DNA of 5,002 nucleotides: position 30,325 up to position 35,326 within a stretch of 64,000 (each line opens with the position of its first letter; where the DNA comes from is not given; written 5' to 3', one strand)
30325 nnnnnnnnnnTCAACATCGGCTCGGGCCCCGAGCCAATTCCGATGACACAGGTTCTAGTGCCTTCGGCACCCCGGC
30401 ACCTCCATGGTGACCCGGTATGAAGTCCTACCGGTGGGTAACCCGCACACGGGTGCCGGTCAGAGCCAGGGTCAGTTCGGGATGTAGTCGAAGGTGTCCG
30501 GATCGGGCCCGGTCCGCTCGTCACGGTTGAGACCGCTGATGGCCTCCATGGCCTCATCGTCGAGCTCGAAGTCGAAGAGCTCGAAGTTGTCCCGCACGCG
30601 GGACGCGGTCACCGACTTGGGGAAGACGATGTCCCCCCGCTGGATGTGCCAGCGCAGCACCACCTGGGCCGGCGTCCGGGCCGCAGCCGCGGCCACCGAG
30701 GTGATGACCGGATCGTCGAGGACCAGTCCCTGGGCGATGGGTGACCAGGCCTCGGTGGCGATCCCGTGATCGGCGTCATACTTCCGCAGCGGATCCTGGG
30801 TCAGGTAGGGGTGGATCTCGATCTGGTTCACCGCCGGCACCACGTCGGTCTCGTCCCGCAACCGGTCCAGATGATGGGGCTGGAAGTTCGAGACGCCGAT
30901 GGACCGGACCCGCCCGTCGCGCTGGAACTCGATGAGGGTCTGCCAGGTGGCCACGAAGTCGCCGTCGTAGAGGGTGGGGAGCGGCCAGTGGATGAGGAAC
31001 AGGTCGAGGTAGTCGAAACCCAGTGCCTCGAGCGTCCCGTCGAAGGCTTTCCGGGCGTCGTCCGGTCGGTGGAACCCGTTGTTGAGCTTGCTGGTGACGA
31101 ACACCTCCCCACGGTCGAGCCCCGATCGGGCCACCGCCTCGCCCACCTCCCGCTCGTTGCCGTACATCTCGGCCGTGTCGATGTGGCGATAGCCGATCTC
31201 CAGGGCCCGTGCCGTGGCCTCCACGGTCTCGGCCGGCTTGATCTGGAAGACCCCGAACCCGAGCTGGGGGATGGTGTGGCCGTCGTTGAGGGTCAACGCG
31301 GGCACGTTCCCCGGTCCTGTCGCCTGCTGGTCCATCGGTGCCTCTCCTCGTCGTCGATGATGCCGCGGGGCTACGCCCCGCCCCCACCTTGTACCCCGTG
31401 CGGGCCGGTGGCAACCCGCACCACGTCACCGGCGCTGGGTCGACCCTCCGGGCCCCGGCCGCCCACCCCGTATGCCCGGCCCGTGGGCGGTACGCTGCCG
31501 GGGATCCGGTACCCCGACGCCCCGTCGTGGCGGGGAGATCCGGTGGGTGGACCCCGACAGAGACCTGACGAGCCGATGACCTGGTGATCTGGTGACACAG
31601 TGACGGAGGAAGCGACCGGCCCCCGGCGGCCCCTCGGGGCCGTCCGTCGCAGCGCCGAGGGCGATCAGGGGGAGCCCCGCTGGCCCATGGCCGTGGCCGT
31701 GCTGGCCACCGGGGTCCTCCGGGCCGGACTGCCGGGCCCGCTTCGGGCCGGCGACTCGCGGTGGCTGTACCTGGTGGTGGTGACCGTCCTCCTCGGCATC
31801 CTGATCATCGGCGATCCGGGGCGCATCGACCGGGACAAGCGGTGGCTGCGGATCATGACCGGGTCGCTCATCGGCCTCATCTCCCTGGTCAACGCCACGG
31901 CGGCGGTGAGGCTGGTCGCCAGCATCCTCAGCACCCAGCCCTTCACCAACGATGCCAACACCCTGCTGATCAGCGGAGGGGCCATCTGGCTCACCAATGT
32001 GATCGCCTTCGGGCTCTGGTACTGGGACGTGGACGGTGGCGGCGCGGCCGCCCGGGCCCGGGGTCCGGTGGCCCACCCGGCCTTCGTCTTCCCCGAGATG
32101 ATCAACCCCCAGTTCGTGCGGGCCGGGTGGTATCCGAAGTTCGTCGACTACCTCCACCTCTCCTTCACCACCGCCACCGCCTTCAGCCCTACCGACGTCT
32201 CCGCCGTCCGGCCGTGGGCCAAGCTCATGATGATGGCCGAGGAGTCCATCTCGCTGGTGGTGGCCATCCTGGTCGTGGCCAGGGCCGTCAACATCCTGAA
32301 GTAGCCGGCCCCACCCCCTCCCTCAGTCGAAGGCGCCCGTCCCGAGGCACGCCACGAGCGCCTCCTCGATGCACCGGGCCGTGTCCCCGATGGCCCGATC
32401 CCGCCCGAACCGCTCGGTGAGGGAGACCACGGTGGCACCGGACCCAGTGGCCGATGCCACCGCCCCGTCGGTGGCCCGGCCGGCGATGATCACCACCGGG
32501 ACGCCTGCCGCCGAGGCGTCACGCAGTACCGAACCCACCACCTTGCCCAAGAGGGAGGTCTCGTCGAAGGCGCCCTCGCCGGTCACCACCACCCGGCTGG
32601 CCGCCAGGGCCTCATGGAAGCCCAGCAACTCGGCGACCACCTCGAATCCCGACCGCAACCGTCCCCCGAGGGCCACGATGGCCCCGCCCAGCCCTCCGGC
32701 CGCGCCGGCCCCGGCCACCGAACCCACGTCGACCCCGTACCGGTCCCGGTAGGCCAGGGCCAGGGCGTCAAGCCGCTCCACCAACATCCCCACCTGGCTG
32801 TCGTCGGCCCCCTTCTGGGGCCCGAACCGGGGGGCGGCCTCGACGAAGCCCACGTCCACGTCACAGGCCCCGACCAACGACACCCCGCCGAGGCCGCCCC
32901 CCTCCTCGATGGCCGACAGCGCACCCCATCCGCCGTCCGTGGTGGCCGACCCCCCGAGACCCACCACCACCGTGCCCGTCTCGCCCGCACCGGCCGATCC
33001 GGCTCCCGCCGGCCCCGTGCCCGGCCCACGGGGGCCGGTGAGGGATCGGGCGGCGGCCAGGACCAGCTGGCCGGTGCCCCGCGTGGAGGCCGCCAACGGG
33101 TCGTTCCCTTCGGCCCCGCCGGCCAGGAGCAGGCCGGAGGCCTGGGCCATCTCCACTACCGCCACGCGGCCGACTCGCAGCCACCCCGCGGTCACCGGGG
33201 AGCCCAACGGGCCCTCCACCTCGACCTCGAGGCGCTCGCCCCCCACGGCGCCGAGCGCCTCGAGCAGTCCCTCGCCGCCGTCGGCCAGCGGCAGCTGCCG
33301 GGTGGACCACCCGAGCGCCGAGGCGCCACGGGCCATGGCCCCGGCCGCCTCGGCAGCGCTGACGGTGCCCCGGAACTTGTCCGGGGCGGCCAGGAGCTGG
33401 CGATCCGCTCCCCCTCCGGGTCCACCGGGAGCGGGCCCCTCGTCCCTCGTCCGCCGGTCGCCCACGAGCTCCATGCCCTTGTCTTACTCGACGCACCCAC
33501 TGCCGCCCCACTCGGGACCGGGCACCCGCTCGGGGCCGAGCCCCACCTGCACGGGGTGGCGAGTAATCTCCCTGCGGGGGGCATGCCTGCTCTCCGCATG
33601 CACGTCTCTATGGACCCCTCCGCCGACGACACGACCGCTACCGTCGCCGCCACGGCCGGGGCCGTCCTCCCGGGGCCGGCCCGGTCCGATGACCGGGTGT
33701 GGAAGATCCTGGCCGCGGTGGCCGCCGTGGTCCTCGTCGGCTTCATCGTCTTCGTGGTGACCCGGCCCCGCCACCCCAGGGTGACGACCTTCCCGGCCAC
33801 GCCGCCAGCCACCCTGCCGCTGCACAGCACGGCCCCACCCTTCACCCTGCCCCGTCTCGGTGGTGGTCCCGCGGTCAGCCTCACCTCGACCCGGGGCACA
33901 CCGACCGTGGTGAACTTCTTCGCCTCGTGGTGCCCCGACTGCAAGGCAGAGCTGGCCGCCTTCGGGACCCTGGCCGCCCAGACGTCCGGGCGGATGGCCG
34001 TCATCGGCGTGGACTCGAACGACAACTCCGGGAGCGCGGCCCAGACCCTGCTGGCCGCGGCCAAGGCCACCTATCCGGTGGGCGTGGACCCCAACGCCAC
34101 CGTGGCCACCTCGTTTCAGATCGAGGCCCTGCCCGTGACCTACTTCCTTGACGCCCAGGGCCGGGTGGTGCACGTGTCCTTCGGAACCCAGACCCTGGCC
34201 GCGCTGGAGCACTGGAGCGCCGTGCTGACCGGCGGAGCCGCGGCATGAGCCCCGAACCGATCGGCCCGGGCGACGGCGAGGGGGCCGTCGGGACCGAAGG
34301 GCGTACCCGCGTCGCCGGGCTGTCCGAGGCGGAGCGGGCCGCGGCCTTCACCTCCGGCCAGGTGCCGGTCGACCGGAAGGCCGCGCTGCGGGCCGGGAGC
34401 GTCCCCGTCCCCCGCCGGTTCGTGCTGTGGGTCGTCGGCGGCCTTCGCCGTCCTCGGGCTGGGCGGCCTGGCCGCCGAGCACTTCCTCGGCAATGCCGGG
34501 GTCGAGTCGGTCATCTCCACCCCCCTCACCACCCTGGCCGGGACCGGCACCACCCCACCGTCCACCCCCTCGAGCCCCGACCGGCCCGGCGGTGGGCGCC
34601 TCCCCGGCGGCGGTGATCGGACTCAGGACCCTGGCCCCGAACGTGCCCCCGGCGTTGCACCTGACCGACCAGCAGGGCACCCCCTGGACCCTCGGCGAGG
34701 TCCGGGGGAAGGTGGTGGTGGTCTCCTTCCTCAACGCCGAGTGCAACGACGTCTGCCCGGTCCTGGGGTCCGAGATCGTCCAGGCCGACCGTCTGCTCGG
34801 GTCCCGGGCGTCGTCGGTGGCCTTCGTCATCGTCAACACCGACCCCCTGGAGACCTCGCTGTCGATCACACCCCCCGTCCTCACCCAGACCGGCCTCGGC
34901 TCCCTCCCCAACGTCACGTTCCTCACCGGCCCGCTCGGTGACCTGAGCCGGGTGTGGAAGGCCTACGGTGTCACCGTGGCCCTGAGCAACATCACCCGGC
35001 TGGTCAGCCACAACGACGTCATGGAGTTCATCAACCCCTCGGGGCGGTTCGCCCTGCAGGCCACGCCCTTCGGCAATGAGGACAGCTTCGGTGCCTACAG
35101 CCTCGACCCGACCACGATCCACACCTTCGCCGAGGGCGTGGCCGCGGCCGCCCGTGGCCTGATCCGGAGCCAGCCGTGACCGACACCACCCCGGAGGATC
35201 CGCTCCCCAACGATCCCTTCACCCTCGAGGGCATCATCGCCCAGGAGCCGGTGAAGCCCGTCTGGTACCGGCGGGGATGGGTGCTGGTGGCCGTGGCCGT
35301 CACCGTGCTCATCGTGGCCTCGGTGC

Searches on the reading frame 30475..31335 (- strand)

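Call 21: search_protein_families(library=pfam, proteins=[window:30475-31335:-], max_evalue=0.01)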
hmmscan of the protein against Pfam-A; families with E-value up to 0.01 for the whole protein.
window:30475-31335:- (287 aa): 1 family
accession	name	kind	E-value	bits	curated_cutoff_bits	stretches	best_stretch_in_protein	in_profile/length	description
PF00248.27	Aldo_ket_red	-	5e-49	167.4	24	1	31-270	15-290/291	Aldo/keto reductase family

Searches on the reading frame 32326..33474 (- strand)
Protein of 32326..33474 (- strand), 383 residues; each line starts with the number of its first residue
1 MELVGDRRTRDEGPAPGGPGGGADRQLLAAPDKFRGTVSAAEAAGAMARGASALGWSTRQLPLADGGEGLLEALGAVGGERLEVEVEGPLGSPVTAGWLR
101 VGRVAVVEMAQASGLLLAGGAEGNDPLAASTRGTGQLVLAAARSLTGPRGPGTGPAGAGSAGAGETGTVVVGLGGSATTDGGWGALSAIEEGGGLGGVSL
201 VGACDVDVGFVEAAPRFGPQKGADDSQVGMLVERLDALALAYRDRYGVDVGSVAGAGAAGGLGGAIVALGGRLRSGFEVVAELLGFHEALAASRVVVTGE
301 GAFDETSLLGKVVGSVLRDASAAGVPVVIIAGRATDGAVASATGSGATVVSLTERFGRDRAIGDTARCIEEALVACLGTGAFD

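Call 21: search_protein_families(library=pfam, proteins=[window:32326-33474:-], max_evalue=0.01)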
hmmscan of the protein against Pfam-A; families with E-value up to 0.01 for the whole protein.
window:32326-33474:- (383 aa): 1 family
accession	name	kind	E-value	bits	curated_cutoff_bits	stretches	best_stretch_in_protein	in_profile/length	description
PF02595.20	Gly_kinase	-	4.3e-69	233.7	23.3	2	197-371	183-362/372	Glycerate kinase family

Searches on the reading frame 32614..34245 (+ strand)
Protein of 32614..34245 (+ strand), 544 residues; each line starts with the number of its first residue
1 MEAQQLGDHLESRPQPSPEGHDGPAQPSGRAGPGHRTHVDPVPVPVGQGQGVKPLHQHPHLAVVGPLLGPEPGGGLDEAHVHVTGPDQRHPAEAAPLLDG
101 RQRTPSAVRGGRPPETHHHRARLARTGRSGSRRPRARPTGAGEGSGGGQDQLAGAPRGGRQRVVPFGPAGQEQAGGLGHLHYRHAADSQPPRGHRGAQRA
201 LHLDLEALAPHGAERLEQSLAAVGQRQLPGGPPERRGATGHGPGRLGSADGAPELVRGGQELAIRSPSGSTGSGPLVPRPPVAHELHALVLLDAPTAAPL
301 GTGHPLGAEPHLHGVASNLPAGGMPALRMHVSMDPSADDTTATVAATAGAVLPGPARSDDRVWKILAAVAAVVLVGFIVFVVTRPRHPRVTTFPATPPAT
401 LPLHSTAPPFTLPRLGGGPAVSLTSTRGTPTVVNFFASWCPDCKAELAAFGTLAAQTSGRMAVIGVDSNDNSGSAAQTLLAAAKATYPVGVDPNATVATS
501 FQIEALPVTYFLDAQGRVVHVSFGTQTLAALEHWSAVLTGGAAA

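Call 21: search_protein_families(library=pfam, proteins=[window:32614-34245:+], max_evalue=0.01)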
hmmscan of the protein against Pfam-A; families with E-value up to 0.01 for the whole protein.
window:32614-34245:+ (544 aa): 5 families
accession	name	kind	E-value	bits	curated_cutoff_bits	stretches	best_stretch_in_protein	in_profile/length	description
PF00578.27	AhpC-TSA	-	6.7e-18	65.3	26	1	406-520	4-123/124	AhpC/TSA family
PF08534.16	Redoxin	-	7.7e-14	52.1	26.6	1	405-524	4-134/148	Redoxin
PF00085.26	Thioredoxin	-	7.8e-08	32.7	23.5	1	429-477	19-67/103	Thioredoxin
PF13905.12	Thioredoxin_8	-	3.5e-05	24.5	27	1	429-518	2-94/94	Thioredoxin-like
PF13098.12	Thioredoxin_2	-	0.00037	21.2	27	1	427-527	4-96/104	Thioredoxin-like domain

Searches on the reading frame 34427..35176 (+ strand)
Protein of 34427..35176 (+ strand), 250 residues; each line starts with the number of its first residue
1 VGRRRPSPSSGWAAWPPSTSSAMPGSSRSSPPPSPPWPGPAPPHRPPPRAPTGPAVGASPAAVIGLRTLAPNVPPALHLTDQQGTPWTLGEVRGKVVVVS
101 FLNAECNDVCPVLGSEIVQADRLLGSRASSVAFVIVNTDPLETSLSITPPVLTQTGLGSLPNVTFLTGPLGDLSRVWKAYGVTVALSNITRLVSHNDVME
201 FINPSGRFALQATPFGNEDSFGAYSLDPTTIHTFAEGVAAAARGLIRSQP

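Call 21: search_protein_families(library=pfam, proteins=[window:34427-35176:+], max_evalue=0.01)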
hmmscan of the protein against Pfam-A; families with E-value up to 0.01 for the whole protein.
window:34427-35176:+ (250 aa): 3 families
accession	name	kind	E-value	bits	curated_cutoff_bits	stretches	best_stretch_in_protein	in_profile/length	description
PF02630.20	SCO1-SenC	-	3.2e-12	47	22.8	1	78-208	5-134/134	SCO1/SenC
PF00578.27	AhpC-TSA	-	0.00094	19.6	26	1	75-143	6-72/124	AhpC/TSA family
PF08534.16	Redoxin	-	0.0036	17.5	26.6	1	75-141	7-75/148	Redoxin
